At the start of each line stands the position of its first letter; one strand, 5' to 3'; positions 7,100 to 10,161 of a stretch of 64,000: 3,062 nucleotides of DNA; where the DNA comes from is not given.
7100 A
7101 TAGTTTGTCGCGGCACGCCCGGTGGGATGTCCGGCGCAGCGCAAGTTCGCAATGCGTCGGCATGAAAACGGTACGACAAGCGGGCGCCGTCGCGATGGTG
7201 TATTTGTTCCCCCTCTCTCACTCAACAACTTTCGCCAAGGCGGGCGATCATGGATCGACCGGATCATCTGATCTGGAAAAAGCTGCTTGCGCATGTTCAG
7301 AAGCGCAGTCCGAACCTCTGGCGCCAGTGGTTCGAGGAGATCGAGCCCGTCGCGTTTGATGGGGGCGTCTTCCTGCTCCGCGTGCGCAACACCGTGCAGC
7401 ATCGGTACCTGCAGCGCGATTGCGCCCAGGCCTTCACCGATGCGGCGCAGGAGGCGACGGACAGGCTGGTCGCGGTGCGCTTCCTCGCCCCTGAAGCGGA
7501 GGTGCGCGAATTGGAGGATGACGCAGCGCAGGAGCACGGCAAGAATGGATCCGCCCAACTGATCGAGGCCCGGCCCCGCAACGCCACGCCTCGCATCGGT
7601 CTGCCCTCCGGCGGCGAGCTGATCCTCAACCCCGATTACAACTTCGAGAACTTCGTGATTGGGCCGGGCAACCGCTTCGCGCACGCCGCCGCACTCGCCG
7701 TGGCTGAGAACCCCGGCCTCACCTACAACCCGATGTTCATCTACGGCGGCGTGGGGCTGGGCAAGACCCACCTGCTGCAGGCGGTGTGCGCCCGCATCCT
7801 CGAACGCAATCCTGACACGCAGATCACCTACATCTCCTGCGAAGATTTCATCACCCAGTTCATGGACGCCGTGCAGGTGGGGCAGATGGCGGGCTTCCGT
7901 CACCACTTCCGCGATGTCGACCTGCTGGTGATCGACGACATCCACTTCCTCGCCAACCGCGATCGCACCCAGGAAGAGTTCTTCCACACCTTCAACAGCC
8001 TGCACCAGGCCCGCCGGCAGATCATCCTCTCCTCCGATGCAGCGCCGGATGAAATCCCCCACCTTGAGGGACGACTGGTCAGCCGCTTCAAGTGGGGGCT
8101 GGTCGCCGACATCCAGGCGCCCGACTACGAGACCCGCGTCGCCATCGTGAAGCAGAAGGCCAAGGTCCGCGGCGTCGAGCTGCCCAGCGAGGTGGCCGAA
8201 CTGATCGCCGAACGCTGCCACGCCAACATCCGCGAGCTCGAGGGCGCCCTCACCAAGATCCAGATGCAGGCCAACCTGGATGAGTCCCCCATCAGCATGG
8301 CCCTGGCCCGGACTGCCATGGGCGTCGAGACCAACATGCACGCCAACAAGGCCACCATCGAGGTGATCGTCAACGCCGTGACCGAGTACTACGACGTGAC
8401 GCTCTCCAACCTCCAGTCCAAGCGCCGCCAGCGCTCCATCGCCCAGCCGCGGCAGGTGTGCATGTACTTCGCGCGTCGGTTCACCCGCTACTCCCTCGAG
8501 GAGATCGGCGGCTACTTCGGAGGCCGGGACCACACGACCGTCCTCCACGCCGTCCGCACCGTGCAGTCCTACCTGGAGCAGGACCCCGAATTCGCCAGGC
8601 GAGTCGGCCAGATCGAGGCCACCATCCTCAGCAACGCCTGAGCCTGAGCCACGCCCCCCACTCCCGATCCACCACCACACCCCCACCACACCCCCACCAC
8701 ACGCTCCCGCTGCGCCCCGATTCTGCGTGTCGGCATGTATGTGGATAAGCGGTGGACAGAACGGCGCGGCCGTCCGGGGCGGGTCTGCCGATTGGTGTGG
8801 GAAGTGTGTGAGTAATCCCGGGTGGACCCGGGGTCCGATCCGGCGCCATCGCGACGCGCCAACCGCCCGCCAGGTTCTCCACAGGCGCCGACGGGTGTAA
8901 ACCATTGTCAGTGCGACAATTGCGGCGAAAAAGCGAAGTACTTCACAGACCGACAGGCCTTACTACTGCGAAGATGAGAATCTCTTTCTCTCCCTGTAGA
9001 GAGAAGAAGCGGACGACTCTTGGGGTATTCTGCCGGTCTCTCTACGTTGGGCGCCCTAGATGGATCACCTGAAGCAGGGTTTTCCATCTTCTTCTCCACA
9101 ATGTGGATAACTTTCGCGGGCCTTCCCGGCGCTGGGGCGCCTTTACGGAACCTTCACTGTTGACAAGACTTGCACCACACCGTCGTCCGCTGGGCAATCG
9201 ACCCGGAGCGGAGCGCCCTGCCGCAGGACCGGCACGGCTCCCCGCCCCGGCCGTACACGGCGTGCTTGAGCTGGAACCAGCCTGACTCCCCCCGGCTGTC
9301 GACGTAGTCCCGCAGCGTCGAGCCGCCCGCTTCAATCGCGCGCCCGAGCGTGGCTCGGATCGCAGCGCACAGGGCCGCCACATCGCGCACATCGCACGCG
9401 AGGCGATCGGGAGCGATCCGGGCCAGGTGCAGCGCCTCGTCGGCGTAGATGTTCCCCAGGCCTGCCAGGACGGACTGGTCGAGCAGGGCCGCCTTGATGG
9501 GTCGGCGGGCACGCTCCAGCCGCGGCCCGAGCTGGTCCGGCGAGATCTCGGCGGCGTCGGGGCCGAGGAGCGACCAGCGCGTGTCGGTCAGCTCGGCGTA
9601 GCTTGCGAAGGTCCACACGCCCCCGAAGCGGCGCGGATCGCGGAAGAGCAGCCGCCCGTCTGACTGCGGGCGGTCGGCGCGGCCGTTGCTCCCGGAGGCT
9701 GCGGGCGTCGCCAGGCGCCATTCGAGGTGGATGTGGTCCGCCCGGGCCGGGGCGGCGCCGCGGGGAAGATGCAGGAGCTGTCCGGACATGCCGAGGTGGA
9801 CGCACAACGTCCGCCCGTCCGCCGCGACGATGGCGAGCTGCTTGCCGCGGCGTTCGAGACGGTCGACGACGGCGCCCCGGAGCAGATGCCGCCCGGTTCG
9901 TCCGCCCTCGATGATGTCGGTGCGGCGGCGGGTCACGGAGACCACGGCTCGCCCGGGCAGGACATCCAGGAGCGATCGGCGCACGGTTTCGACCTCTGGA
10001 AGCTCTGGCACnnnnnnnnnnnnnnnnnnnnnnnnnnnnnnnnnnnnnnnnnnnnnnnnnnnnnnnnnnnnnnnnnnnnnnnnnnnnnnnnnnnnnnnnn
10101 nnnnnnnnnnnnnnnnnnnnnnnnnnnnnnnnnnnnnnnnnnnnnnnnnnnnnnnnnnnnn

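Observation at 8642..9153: Candidate chromosomal origin downstream of dnaA, with a palindromic DnaA-box pair and no adjacent dnaN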

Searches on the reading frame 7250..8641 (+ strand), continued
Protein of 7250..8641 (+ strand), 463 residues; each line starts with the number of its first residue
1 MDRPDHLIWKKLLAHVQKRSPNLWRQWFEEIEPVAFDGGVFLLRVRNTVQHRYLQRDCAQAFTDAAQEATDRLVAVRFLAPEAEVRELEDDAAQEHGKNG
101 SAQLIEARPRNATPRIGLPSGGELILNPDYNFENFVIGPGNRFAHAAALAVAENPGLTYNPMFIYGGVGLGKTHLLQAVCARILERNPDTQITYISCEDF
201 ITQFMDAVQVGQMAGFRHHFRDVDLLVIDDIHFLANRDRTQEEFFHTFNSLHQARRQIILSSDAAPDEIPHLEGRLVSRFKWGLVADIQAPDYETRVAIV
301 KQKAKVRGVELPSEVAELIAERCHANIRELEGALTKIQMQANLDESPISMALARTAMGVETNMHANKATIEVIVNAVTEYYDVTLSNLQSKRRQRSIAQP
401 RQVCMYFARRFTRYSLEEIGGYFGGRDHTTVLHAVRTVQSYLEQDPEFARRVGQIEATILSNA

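Call 69: search_protein_families(library=ncbifam, proteins=[window:7250-8641:+], max_evalue=0.00001)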
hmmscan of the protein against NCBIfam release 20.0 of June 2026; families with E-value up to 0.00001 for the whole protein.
window:7250-8641:+ (463 aa): 14 families
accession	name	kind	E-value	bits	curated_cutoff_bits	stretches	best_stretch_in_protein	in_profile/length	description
TIGR00362.1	DnaA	equivalog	1.7e-147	492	343.9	1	9-459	1-437/437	chromosomal replication initiator protein DnaA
NF001154.0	PRK00149.3-3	equivalog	1.5e-90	304.4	410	1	15-459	20-458/462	chromosomal replication initiator protein DnaA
NF009087.0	PRK12422.1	equivalog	6.3e-67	226.7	657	1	126-447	104-430/455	chromosomal replication initiator protein DnaA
TIGR03420.1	DnaA_homol_Hda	equivalog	5.7e-36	124.2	194.8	1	126-357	8-225/226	DnaA regulatory inactivator Hda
NF005982.0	PRK08084.1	equivalog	1.4e-20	73.9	268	1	126-338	15-214/235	DnaA inactivator Hda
NF038214.1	IS21_help_AAA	equivalog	6.9e-14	52.1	200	1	162-264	93-192/232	IS21-like element helper ATPase IstB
NF005304.0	PRK06835.1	equivalog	2.6e-12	46.5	215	1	160-279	184-304/330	ATP-binding protein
NF006485.0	PRK08903.1-5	equivalog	8.9e-10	38.6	289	1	130-360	15-227/233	DnaA regulatory inactivator Hda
NF005992.0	PRK08116.1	subfamily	1.1e-09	37.9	189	1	130-305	82-261/269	hypothetical protein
NF006505.0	PRK08939.1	equivalog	4.3e-07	29.5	228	1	156-231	153-226/306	primosomal protein DnaI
NF006571.0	PRK09087.1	equivalog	8.6e-07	28.9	297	0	226-355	92-218/228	DnaA regulatory inactivator HdaA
TIGR01128.2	holA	equivalog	1.2e-06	28.1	80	1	224-356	61-190/316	DNA polymerase III subunit delta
NF004686.0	PRK06030.1-1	equivalog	1.4e-06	28.2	148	0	371-458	53-139/151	hypothetical protein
NF005378.0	PRK06921.1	subfamily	2.6e-06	26.7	207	1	160-279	118-239/266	hypothetical protein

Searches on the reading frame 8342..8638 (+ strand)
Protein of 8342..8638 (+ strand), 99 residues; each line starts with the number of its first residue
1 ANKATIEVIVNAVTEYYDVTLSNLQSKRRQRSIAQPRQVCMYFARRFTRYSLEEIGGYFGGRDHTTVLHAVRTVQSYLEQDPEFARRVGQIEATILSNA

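Call 52: search_solved_structures(query=window:8342-8638:+, max_evalue=0.00001, show_alignments=5)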
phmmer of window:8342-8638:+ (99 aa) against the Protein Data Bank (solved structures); distinct sequences matched with E-value up to 0.00001: 5.
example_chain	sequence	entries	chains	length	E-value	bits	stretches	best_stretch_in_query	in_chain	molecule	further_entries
1j1v_A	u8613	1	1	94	6.6e-22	80.7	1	5-85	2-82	Chromosomal replication initiator protein dnaA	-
8btg_A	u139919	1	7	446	3.7e-17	65.6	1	5-92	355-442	Chromosomal replication initiator protein DnaA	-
3pvp_A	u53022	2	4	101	2.6e-14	56.5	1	8-91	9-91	Chromosomal replication initiator protein dnaA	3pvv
2hcb_A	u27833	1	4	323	1e-12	51.4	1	8-93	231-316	Chromosomal replication initiator protein dnaA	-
1l8q_A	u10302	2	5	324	1e-12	51.4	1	8-93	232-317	Chromosomal replication initiator protein dnaA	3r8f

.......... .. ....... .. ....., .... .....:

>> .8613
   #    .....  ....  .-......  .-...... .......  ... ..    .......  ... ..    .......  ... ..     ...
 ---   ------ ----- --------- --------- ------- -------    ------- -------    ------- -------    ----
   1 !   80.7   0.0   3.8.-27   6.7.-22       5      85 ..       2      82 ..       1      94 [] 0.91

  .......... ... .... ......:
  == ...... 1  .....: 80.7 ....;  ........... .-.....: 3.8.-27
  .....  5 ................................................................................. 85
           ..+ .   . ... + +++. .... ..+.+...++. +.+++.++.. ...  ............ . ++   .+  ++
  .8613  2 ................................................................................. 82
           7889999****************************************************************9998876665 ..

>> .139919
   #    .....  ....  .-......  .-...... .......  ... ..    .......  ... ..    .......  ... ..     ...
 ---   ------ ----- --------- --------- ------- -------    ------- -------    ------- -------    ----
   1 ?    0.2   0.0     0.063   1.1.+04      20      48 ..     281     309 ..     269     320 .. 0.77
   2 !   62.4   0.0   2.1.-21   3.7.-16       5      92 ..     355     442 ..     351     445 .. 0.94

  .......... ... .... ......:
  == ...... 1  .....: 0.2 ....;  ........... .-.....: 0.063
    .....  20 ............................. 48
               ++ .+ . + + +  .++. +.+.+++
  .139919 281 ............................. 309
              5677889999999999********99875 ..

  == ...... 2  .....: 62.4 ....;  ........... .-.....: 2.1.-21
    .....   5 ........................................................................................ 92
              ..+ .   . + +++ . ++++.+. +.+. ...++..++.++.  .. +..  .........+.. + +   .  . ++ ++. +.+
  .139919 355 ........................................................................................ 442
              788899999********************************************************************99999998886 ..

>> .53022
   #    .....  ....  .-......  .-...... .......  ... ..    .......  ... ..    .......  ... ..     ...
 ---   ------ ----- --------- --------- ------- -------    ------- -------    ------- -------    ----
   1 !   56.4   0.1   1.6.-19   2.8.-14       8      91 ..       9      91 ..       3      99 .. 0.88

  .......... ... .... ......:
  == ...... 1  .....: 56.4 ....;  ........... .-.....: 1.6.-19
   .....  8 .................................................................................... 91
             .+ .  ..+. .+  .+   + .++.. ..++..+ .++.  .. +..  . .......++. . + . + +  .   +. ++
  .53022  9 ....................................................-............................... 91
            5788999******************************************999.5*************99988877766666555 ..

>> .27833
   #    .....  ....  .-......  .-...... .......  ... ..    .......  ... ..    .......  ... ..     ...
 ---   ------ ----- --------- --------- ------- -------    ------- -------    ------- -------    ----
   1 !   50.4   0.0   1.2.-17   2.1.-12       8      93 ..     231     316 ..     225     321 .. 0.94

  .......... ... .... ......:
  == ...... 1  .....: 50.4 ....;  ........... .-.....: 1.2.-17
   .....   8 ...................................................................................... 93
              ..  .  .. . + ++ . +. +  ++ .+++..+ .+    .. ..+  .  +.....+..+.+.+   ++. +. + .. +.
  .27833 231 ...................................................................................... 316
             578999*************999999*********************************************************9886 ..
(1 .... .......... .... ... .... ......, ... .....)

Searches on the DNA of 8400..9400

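Call 18: search_rna_families(source=window, start=8400, end=9400, threshold=evalue, max_evalue=1)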
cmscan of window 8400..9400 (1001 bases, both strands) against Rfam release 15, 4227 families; matches with E-value up to 1: 0.
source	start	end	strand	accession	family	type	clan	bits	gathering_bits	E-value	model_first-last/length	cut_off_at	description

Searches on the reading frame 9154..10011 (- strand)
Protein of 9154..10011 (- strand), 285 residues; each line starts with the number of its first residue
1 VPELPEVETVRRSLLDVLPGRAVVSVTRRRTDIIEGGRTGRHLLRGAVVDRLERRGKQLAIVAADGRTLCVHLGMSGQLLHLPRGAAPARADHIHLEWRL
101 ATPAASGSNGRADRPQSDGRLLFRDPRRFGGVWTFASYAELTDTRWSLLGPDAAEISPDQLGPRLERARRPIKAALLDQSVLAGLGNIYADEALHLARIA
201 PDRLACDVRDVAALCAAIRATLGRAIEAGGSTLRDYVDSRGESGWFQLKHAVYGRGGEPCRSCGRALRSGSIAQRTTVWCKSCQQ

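Call 4: search_protein_families(library=pfam, proteins=[window:9154-10011:-])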
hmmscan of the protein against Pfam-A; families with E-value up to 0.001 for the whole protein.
window:9154-10011:- (285 aa): 3 families
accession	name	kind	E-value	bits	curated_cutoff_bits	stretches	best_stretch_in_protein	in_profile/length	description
PF01149.29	Fapy_DNA_glyco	-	1e-24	87.9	25.5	1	1-131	1-116/117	Formamidopyrimidine-DNA glycosylase N-terminal domain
PF06831.19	H2TH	-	4.9e-21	75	34.7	1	151-235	5-91/93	Formamidopyrimidine-DNA glycosylase H2TH domain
PF06827.20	zf-FPG_IleRS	-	8.2e-05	22.8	21.3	1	257-285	1-29/30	Zinc finger found in FPG and IleRS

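Call 69: search_protein_families(library=ncbifam, proteins=[window:9154-10011:-], max_evalue=0.00001)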
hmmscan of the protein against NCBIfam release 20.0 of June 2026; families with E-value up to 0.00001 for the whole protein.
window:9154-10011:- (285 aa): 7 families
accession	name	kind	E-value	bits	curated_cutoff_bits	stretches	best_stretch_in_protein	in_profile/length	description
NF002211.1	PRK01103.1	equivalog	9.1e-73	245.1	212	1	1-285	1-274/274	bifunctional DNA-formamidopyrimidine glycosylase/DNA-(apurinic or apyrimidinic site) lyase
TIGR00577.1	fpg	equivalog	1.6e-61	208.1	203.3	1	1-284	1-276/276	DNA-formamidopyrimidine glycosylase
NF011385.0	PRK14810.1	equivalog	1.3e-57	195.3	423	1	1-285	1-272/272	DNA-formamidopyrimidine glycosylase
NF010551.0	PRK13945.1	equivalog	2.3e-51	174.9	348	1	1-285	1-282/282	DNA-formamidopyrimidine glycosylase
NF011386.0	PRK14811.1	equivalog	9.9e-49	166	414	2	117-285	90-263/269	DNA-formamidopyrimidine glycosylase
NF040775.1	endonuc_Nei2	equivalog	1.9e-20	73.4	400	1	166-285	140-252/252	endonuclease VIII Nei2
NF007763.0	PRK10445.1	equivalog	4.6e-18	65.6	252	1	155-285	134-263/263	endonuclease VIII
